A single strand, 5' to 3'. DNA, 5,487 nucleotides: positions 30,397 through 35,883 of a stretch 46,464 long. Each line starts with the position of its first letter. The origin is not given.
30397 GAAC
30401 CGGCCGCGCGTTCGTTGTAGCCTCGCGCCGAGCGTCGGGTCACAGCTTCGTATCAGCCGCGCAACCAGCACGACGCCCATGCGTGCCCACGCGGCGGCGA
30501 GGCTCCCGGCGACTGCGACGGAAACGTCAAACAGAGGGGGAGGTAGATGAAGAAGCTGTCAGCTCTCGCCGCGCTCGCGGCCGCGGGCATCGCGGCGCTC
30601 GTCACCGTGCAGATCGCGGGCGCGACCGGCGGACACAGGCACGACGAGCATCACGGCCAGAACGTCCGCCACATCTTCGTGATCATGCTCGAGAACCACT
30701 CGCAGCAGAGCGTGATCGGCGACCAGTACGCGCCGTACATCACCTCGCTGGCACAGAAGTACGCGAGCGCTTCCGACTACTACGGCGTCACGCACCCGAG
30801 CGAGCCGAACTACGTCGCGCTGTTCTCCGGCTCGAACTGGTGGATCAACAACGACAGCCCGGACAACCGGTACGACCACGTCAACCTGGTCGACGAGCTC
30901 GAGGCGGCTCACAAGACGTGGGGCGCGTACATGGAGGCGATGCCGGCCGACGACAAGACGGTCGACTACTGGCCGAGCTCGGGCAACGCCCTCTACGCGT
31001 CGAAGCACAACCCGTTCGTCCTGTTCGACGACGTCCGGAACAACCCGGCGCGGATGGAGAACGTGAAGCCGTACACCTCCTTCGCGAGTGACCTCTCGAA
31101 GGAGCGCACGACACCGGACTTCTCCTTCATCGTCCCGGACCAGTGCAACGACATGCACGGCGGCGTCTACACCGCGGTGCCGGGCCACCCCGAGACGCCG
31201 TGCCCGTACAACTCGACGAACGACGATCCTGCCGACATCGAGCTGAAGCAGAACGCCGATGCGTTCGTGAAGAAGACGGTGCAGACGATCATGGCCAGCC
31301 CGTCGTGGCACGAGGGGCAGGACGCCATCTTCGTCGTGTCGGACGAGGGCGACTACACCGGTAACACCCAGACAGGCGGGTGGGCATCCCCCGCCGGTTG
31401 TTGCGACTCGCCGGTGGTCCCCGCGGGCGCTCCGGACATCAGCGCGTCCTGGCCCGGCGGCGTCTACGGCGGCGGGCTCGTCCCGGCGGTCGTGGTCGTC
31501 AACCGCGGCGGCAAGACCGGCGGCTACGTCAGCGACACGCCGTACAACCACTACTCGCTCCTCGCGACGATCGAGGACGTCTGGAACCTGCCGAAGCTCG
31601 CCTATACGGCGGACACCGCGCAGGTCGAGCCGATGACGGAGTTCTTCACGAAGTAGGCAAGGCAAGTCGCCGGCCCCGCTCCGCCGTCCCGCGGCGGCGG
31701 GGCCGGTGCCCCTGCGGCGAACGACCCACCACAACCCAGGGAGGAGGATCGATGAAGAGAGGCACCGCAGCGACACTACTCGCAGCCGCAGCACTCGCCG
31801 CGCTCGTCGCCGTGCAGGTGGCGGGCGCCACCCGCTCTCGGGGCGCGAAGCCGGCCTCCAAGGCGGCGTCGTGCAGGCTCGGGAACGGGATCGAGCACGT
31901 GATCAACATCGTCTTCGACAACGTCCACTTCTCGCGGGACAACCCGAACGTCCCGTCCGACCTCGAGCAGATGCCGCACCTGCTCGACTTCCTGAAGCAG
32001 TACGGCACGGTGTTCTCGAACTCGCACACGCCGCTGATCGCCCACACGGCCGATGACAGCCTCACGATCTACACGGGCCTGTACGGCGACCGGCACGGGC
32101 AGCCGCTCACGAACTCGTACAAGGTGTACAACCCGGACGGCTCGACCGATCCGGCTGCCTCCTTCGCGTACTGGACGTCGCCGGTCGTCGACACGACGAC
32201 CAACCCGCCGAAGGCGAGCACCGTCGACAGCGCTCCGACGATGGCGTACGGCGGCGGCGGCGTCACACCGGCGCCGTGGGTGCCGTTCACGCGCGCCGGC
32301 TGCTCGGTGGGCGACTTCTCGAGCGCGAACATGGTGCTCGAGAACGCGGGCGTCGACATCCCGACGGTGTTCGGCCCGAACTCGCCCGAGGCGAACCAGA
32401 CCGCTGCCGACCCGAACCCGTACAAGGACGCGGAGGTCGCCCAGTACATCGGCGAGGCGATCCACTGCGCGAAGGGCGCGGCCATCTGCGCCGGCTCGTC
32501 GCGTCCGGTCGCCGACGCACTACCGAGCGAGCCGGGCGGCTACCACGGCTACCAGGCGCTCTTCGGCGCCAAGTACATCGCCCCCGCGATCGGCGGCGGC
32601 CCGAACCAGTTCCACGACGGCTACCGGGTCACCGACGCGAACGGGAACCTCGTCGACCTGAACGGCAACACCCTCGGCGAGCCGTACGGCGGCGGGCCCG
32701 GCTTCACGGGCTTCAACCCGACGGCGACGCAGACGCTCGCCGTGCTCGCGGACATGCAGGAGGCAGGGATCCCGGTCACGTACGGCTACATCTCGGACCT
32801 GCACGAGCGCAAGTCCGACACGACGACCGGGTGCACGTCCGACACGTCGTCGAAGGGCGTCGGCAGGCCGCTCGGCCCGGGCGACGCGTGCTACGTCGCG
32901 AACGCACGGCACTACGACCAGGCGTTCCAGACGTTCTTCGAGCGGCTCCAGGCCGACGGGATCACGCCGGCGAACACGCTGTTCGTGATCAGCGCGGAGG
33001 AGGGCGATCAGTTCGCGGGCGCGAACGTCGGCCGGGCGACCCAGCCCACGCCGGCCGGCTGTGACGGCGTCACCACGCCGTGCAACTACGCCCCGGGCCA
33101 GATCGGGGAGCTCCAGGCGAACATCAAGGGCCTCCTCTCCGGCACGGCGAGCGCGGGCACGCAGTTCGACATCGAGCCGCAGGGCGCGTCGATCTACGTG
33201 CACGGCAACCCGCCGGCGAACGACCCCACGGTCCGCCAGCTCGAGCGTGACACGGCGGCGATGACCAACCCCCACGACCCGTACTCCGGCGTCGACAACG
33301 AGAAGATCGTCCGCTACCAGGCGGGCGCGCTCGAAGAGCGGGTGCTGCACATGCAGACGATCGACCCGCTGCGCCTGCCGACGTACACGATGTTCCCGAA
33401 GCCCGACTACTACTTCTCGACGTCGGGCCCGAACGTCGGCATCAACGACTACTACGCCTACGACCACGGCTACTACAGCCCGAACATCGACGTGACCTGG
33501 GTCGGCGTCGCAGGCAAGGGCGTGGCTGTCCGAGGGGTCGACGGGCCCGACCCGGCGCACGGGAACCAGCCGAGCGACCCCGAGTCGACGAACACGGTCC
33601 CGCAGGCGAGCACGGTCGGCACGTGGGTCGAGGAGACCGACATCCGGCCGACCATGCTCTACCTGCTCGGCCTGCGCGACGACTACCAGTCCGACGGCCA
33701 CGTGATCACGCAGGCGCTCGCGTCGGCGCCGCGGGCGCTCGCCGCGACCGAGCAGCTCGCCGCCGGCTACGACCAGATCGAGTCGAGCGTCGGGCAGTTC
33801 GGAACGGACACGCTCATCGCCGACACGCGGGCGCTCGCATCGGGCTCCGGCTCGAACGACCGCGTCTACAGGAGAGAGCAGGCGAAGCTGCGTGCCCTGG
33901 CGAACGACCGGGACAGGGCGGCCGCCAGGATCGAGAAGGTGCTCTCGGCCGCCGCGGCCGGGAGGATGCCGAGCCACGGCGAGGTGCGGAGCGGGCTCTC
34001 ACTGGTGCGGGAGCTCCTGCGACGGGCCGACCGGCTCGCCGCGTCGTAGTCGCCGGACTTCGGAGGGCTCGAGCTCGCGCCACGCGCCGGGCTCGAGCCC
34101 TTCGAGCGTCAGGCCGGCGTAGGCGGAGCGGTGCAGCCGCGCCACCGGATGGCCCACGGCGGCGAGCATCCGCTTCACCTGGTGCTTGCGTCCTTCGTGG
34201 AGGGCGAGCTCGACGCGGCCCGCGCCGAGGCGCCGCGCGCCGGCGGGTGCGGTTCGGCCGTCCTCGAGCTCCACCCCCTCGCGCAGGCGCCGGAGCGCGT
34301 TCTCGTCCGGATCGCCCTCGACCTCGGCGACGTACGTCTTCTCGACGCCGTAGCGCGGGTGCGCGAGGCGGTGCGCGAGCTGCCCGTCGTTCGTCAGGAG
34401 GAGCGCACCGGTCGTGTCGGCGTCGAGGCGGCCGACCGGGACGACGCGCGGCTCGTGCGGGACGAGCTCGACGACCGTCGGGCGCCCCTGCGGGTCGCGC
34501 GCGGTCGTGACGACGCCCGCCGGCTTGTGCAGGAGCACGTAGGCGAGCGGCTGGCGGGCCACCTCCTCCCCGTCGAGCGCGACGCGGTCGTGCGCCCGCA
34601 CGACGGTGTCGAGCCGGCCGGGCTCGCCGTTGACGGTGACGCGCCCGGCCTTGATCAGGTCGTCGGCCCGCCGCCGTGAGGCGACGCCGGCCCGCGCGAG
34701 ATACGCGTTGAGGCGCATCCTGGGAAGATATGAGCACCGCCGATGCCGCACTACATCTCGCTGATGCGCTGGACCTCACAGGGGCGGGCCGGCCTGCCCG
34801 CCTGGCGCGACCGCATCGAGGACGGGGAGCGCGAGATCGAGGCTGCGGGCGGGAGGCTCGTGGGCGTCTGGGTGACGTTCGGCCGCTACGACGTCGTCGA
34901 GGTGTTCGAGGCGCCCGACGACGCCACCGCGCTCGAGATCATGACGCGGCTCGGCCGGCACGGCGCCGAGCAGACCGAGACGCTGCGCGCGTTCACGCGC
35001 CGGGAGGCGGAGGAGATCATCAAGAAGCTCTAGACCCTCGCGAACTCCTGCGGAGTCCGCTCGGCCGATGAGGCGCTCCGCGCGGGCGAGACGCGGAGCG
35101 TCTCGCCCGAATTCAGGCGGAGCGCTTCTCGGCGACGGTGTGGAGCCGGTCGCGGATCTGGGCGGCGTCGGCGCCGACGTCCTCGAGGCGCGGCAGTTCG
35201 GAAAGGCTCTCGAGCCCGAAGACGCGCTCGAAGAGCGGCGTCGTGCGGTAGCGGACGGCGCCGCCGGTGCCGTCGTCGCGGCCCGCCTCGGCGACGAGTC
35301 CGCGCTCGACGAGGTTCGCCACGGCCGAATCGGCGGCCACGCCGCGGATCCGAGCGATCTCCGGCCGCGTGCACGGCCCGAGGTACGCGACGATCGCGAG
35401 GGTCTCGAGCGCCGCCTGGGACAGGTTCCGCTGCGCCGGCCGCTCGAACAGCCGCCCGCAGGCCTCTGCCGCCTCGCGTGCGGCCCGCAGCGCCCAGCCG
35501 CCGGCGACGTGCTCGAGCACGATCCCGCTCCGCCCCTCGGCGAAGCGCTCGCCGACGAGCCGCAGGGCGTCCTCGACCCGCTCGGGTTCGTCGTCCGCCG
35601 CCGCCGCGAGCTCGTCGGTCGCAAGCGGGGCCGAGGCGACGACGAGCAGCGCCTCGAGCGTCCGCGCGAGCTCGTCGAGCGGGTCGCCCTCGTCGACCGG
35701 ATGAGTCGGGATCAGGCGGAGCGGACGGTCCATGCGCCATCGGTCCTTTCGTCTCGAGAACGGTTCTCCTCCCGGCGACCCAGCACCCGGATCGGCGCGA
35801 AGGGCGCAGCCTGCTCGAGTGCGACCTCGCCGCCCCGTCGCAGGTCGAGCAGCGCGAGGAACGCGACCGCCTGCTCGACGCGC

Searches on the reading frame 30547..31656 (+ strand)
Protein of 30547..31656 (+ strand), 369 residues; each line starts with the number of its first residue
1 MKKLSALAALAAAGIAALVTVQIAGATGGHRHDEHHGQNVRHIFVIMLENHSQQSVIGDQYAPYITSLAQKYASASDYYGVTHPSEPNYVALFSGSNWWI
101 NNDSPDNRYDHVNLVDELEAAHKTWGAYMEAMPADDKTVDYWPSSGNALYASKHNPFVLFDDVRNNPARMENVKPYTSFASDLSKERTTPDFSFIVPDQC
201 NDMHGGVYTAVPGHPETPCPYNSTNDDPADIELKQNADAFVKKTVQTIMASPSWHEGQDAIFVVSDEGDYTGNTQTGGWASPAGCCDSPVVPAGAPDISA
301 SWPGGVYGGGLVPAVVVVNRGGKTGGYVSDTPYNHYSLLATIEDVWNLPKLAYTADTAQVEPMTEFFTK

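Call 38: search_protein_families(library=pfam, proteins=[window:30547-31656:+], max_evalue=0.00001)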
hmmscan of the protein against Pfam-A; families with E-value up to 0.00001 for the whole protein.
window:30547-31656:+ (369 aa): 1 family
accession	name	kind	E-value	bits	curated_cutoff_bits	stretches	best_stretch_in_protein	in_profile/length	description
PF04185.19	Phosphoesterase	-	3.6e-29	102.5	23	2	61-206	106-255/356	Phosphoesterase family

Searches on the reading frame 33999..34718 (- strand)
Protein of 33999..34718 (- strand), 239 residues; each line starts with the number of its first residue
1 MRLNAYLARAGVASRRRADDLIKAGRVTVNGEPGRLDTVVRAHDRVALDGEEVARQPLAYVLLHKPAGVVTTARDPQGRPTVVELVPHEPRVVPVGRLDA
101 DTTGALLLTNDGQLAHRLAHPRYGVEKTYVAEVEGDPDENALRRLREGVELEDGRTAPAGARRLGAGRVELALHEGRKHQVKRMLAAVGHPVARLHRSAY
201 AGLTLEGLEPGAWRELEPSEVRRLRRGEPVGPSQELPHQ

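Call 38: search_protein_families(library=pfam, proteins=[window:33999-34718:-], max_evalue=0.00001)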
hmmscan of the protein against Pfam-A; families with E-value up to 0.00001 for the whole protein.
window:33999-34718:- (239 aa): 2 families
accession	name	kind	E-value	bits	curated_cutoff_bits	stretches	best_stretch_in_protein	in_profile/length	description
PF00849.27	PseudoU_synth_2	-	3.6e-23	82.9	26.8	1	60-187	2-152/152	RNA pseudouridylate synthase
PF01479.30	S4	-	7e-11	42.1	22.8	1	1-46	1-48/48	S4 domain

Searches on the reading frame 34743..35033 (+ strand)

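Call 38: search_protein_families(library=pfam, proteins=[window:34743-35033:+], max_evalue=0.00001)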
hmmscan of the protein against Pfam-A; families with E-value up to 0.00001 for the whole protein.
window:34743-35033:+ (96 aa): 1 family
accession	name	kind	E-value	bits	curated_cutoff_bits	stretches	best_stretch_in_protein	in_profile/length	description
PF08734.17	GYD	-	6.2e-23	81.1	31.4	1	4-93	1-91/91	GYD domain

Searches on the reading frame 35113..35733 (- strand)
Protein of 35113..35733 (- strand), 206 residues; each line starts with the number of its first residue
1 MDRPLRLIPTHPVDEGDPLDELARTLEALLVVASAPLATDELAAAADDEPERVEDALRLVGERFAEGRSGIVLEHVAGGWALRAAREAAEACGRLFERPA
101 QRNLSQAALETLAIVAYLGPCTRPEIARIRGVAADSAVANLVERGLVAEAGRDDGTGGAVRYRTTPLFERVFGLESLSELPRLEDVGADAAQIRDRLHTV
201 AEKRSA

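Call 39: search_protein_families(library=pfam, proteins=[window:35113-35733:-], max_evalue=0.00001)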
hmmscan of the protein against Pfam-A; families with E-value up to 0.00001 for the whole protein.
window:35113-35733:- (206 aa): 1 family
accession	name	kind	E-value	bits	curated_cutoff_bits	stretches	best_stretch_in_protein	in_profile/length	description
PF04079.22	SMC_ScpB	-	1.2e-44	152.1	27.4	1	25-183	2-160/160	Segregation and condensation complex subunit ScpB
